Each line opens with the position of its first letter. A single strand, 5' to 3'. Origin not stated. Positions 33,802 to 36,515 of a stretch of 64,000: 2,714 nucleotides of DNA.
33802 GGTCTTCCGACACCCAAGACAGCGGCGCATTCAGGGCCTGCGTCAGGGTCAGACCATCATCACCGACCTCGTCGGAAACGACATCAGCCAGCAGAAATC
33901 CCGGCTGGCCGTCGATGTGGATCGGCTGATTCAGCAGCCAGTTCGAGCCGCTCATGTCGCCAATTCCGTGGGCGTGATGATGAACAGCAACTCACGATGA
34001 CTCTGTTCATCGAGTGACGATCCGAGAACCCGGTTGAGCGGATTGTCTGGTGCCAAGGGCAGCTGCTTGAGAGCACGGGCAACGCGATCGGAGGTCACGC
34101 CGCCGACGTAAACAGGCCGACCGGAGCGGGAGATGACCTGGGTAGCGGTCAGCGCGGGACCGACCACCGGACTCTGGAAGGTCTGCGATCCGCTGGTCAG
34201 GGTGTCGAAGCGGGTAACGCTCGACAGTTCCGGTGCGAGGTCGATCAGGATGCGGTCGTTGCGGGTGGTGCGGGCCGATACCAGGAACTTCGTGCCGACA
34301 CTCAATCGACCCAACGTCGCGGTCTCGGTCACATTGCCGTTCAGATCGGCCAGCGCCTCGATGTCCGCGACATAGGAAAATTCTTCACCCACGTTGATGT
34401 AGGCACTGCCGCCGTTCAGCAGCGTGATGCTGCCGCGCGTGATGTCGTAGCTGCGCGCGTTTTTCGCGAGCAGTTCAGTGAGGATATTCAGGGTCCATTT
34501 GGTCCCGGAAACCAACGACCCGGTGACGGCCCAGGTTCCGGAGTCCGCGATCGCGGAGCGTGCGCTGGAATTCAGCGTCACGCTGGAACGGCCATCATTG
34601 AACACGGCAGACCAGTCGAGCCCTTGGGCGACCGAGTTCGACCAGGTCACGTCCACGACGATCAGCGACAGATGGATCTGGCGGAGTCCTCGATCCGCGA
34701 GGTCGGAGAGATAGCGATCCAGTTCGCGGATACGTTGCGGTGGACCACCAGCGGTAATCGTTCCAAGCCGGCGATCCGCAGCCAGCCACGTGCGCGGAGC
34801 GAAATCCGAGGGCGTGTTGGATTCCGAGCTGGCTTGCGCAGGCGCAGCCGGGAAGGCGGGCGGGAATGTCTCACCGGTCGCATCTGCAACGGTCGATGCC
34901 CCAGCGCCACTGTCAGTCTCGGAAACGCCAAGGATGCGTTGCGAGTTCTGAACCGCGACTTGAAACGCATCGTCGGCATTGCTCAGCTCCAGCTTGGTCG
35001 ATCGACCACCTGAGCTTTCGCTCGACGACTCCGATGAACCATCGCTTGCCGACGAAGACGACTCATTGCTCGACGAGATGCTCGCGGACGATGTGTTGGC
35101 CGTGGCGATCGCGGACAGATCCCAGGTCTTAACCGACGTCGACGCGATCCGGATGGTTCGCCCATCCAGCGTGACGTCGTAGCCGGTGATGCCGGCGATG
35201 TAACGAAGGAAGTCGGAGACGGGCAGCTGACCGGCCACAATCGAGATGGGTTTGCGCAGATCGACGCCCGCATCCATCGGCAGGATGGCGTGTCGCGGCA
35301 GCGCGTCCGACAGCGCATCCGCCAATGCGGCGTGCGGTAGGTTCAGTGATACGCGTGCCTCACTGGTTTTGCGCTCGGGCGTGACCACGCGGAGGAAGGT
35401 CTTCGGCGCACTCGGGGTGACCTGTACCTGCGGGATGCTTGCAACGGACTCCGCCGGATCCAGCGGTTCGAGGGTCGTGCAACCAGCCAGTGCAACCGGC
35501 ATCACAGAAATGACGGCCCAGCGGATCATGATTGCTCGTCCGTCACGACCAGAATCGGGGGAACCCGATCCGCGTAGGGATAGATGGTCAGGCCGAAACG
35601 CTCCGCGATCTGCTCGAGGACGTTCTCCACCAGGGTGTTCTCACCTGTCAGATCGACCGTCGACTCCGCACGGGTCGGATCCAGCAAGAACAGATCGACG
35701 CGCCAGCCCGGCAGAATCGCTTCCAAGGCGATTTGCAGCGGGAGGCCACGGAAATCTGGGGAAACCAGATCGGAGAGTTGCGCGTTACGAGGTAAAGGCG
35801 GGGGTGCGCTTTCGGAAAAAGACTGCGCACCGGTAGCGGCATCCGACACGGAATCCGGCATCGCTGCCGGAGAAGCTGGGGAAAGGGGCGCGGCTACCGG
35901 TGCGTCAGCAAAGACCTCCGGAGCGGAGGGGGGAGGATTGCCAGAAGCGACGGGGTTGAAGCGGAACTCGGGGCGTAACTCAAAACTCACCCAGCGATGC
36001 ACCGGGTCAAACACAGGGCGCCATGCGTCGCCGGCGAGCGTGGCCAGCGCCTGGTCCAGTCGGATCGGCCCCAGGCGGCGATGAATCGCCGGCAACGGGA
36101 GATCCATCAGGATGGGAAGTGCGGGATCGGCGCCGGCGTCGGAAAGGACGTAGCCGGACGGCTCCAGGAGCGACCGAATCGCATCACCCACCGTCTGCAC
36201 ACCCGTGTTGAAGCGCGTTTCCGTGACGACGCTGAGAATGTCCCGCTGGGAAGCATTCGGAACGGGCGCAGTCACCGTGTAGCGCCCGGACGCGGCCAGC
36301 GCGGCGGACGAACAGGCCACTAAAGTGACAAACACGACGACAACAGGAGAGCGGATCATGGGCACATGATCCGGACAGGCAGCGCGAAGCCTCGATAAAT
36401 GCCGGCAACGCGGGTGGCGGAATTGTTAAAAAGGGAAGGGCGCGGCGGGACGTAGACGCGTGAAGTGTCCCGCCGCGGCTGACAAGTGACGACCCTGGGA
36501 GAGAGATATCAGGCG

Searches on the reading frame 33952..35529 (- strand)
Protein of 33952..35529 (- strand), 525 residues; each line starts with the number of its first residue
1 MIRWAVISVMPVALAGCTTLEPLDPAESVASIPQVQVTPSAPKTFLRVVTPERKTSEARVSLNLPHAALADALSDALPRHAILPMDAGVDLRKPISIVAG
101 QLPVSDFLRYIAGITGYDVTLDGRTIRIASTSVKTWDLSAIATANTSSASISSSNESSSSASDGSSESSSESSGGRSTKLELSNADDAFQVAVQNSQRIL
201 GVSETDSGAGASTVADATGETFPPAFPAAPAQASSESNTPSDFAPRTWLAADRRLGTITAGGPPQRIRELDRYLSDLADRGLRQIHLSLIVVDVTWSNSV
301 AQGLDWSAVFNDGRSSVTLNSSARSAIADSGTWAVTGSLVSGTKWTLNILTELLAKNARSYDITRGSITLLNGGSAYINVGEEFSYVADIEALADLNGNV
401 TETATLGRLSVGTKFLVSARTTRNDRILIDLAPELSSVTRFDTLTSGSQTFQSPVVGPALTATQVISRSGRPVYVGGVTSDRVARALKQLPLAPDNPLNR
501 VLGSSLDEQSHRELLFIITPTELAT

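Call 20: search_protein_families(library=ncbifam, proteins=[window:33952-35529:-], max_evalue=0.00001)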
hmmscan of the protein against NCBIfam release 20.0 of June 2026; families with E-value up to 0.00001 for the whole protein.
window:33952-35529:- (525 aa): 6 families
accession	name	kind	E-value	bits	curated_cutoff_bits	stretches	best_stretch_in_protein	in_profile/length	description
TIGR02519.1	pilus_MshL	equivalog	4.1e-23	81.8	250.2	1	252-521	4-288/290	pilus (MSHA type) biogenesis protein MshL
TIGR02520.1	pilus_B_mal_scr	equivalog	5.2e-12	45.1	287.65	1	255-520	245-511/513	PilN family type IVB pilus formation outer membrane protein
TIGR02517.1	type_II_gspD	equivalog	9.1e-11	40.9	351.35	1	149-521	268-588/600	type II secretion system secretin GspD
NF011873.0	PRK15346.1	equivalog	2e-10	40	524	1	230-518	219-489/499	EscC/YscC/HrcC family type III secretion system outer membrane ring protein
TIGR02516.1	type_III_yscC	equivalog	2.7e-08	32.8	238.45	1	244-523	196-461/463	type III secretion system outer membrane ring subunit SctC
TIGR02515.1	IV_pilus_PilQ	subfamily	1.4e-06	27.6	284.35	0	340-520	254-424/428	type IV pilus secretin PilQ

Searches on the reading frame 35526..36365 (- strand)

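Call 21: search_protein_families(library=ncbifam, proteins=[window:35526-36365:-], max_evalue=0.00001)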
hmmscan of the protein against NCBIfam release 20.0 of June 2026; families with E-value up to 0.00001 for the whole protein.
window:35526-36365:- (279 aa): 1 family
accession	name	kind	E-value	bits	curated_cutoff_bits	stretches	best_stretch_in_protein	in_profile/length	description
TIGR03748.1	conj_PilL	equivalog_domain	9e-27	93.3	64.15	1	26-128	3-105/105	PFGI-1 class ICE element type IV pilus protein PilL2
